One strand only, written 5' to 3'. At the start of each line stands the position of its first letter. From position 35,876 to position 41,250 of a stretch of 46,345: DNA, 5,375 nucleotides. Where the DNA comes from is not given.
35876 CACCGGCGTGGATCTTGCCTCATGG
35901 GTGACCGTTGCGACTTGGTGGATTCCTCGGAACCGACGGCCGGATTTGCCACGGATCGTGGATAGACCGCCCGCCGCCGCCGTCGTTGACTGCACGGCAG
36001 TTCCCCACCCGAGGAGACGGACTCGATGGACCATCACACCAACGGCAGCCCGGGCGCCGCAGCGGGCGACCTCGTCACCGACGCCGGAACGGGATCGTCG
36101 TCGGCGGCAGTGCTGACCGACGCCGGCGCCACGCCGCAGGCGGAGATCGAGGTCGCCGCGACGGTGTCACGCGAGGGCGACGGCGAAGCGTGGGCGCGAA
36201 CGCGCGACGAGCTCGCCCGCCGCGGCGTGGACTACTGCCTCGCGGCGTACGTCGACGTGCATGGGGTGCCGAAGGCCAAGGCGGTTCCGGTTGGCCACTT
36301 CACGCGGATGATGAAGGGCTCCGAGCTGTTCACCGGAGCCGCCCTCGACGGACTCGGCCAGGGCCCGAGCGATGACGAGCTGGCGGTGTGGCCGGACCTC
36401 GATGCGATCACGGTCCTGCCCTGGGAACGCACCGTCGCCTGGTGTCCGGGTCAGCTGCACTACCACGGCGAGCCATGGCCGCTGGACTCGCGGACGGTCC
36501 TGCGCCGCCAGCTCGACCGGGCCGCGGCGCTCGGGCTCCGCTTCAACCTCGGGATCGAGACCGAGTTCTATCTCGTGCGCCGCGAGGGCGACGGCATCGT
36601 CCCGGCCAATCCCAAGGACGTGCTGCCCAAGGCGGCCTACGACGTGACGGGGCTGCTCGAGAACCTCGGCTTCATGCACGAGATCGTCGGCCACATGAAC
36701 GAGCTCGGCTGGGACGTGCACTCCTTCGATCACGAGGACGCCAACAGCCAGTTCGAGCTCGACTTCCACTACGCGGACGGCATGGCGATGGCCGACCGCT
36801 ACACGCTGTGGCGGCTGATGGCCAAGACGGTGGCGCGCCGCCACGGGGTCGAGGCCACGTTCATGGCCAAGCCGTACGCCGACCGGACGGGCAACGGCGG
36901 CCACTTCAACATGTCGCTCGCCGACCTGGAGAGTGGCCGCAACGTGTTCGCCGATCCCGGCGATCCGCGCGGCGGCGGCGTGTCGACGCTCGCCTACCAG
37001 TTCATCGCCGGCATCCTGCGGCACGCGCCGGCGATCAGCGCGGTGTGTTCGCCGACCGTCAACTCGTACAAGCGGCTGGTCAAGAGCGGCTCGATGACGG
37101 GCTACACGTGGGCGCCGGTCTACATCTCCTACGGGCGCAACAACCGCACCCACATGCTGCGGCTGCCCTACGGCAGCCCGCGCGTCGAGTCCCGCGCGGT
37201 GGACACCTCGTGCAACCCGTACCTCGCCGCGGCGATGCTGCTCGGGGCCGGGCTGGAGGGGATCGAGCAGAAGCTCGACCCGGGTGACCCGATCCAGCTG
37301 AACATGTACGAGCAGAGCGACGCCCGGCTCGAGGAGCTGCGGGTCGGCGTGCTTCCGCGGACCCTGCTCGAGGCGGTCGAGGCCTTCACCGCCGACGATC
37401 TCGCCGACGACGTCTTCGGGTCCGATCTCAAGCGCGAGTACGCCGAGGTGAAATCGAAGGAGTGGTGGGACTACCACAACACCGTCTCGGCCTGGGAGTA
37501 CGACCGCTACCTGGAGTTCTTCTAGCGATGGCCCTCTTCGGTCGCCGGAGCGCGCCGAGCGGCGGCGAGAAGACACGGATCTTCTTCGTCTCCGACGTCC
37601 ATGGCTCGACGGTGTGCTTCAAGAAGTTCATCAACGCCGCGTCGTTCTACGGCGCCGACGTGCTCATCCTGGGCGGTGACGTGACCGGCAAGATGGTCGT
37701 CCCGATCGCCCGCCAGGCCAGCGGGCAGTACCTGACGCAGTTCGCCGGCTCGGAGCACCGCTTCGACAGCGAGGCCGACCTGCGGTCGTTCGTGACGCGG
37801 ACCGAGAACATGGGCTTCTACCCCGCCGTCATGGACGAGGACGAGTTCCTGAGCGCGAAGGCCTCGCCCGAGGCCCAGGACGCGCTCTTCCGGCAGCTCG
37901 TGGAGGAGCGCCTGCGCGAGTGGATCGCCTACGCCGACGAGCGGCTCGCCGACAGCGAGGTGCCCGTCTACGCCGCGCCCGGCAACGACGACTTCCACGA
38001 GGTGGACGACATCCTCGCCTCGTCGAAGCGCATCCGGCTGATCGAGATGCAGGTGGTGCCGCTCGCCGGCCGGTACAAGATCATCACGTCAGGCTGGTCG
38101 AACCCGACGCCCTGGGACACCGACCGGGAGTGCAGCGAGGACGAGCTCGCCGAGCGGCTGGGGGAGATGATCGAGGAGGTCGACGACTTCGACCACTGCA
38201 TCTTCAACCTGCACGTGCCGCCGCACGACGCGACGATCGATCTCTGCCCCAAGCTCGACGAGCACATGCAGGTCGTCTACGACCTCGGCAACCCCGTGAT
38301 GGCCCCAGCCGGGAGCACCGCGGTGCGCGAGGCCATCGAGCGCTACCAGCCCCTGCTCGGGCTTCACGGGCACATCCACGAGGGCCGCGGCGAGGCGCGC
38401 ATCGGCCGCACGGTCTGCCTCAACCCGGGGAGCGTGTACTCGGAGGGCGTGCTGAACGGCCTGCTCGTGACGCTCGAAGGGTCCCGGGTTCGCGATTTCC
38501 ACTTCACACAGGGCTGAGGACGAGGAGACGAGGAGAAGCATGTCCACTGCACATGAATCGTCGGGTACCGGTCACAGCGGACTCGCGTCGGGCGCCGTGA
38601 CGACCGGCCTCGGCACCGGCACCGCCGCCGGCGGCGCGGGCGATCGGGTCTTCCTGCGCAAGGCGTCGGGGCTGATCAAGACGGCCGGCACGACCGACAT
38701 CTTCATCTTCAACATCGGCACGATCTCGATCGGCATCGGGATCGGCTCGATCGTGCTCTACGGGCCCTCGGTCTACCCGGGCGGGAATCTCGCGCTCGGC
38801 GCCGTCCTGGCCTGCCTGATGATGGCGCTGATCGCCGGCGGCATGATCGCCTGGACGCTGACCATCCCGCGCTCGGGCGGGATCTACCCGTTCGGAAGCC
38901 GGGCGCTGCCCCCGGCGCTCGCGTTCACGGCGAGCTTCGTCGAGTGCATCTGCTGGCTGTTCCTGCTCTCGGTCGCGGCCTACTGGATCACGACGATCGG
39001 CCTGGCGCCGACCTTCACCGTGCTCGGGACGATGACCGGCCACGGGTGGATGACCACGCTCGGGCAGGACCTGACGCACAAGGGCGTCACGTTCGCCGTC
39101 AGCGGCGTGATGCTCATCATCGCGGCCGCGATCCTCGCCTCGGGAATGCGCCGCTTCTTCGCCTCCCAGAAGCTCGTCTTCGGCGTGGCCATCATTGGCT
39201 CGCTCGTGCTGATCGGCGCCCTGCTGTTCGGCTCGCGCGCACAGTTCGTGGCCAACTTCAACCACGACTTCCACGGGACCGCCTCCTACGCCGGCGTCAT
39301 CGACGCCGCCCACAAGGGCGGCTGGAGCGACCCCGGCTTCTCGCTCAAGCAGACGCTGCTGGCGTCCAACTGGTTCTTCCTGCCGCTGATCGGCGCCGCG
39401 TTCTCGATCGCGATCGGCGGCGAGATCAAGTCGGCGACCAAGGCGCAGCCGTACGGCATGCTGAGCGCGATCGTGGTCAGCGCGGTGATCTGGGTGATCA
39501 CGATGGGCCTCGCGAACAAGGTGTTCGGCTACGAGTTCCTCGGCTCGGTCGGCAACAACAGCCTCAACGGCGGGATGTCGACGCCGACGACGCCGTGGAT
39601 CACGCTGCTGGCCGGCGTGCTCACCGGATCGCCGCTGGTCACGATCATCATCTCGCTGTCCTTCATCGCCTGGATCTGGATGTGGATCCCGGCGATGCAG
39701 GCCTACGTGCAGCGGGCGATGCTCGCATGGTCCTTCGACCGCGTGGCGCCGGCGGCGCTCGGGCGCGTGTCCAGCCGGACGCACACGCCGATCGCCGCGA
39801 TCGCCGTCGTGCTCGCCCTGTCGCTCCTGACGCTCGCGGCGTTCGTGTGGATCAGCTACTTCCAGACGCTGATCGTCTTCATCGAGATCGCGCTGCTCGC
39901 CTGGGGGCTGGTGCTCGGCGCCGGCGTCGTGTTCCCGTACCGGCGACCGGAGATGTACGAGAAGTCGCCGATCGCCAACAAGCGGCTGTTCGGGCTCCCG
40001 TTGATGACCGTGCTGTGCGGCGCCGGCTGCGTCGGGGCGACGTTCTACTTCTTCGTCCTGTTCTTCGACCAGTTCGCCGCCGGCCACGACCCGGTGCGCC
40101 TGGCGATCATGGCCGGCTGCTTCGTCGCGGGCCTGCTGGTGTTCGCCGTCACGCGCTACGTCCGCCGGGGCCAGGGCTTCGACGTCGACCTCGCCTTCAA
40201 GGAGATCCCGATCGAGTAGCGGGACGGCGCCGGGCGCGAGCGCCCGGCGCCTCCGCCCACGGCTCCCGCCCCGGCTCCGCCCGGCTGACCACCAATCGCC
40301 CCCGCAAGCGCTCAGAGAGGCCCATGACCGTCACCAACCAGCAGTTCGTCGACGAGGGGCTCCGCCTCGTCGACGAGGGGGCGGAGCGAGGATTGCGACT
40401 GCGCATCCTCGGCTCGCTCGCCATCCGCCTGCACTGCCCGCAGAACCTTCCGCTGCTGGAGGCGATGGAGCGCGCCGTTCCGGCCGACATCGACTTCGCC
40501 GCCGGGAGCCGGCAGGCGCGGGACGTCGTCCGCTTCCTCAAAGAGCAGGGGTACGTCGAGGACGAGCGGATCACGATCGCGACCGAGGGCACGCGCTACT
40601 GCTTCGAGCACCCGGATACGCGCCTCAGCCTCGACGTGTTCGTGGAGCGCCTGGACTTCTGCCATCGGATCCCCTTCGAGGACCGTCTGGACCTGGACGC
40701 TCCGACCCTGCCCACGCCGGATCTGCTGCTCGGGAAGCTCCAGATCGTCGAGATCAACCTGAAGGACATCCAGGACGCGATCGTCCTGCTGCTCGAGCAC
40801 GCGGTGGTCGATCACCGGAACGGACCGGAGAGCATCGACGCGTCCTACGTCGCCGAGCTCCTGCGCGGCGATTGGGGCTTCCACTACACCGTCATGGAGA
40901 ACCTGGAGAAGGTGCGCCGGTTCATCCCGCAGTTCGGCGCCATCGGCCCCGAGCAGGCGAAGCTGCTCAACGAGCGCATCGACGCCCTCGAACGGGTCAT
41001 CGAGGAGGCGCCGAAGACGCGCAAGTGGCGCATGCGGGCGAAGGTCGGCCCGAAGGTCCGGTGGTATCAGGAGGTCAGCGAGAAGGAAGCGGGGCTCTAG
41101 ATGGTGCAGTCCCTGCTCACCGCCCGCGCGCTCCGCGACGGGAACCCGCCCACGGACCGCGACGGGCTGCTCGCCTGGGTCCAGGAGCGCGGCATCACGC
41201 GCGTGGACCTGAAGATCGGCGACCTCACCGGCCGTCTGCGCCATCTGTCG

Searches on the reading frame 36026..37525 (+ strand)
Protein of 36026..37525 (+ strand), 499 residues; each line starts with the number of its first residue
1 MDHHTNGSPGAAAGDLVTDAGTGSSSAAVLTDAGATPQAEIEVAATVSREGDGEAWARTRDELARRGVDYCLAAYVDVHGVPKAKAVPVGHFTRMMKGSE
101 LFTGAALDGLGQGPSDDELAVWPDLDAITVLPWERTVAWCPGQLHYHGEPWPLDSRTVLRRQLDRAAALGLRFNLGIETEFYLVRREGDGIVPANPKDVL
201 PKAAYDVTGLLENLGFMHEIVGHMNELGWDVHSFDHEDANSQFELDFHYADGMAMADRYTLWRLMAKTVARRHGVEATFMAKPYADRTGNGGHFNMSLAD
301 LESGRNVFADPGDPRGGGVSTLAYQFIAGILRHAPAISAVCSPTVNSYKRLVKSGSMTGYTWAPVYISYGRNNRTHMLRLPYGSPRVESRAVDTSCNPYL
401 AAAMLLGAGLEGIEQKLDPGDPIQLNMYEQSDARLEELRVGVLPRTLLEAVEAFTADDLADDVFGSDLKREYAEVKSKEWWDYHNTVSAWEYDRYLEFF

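Call 27: search_protein_families(library=pfam, proteins=[window:36026-37525:+], max_evalue=0.00001)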
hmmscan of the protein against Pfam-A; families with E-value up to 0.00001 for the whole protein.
window:36026-37525:+ (499 aa): 1 family
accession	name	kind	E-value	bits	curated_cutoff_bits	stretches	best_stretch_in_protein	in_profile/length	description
PF00120.29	Gln-synt_C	-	1.3e-97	327.4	24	1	154-495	3-344/344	Glutamine synthetase, catalytic domain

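Call 60: search_protein_families(library=ncbifam, proteins=[window:36026-37525:+], max_evalue=0.00001)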
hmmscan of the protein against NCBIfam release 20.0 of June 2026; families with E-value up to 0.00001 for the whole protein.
window:36026-37525:+ (499 aa): 4 families
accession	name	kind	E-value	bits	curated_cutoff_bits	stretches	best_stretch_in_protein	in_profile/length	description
TIGR03105.1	gln_synth_III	equivalog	3.5e-164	546.4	469.6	1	63-497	5-435/435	type III glutamate--ammonia ligase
TIGR00653.1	GlnA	equivalog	5.5e-93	312.2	429.15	2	216-496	186-461/462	type I glutamate--ammonia ligase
NF045547.1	GGputSyn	equivalog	8.4e-75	252.1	650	1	67-491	13-438/438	gamma-glutamylputrescine synthetase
NF007006.0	PRK09469.1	equivalog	1.5e-38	132.6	845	1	220-495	196-466/469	glutamate--ammonia ligase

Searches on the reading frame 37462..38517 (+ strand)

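Call 27: search_protein_families(library=pfam, proteins=[window:37462-38517:+], max_evalue=0.00001)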
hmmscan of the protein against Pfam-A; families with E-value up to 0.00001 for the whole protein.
window:37462-38517:+ (351 aa): 1 family
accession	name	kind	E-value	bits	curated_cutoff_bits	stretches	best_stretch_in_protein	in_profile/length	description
PF00149.33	Metallophos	-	2.3e-07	31.9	21.5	0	151-307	54-190/191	Calcineurin-like phosphoesterase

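Call 60: search_protein_families(library=ncbifam, proteins=[window:37462-38517:+], max_evalue=0.00001)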
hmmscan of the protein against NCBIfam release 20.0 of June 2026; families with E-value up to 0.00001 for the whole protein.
window:37462-38517:+ (351 aa): 1 family
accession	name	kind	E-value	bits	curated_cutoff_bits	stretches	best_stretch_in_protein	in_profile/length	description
NF006988.0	PRK09453.1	equivalog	1.5e-06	28.2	117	0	39-74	2-37/183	phosphodiesterase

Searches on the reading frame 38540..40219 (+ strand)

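Call 27: search_protein_families(library=pfam, proteins=[window:38540-40219:+], max_evalue=0.00001)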
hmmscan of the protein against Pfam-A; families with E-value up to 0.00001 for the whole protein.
window:38540-40219:+ (559 aa): 1 family
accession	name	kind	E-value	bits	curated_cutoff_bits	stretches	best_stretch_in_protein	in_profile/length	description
PF00324.27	AA_permease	-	1.1e-08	34.6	24.6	1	64-534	9-450/470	Amino acid permease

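Call 60: search_protein_families(library=ncbifam, proteins=[window:38540-40219:+], max_evalue=0.00001)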
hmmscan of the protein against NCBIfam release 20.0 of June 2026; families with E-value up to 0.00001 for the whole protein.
window:38540-40219:+ (559 aa): 0 families

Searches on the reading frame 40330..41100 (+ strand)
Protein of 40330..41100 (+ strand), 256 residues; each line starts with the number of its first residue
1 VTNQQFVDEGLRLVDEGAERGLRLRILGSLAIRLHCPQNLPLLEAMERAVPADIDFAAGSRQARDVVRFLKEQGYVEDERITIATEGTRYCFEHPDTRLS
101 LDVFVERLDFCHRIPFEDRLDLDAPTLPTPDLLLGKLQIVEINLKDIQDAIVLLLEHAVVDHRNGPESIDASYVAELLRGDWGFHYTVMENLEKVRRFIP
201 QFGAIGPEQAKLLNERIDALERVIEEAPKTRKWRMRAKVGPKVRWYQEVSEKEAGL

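Call 27: search_protein_families(library=pfam, proteins=[window:40330-41100:+], max_evalue=0.00001)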
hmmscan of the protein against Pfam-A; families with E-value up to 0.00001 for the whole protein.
window:40330-41100:+ (256 aa): 0 families

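Call 60: search_protein_families(library=ncbifam, proteins=[window:40330-41100:+], max_evalue=0.00001)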
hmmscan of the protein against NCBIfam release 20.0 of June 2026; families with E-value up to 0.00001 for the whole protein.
window:40330-41100:+ (256 aa): 0 families

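Call 72: search_protein_families(library=pfam, proteins=[window:40330-41100:+], max_evalue=1)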
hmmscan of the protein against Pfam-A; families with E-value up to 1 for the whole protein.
window:40330-41100:+ (256 aa): 1 family
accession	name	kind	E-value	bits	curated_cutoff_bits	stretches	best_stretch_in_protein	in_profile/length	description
PF06667.17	PspB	-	0.2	12.2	25.6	1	208-231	48-72/73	Phage shock protein B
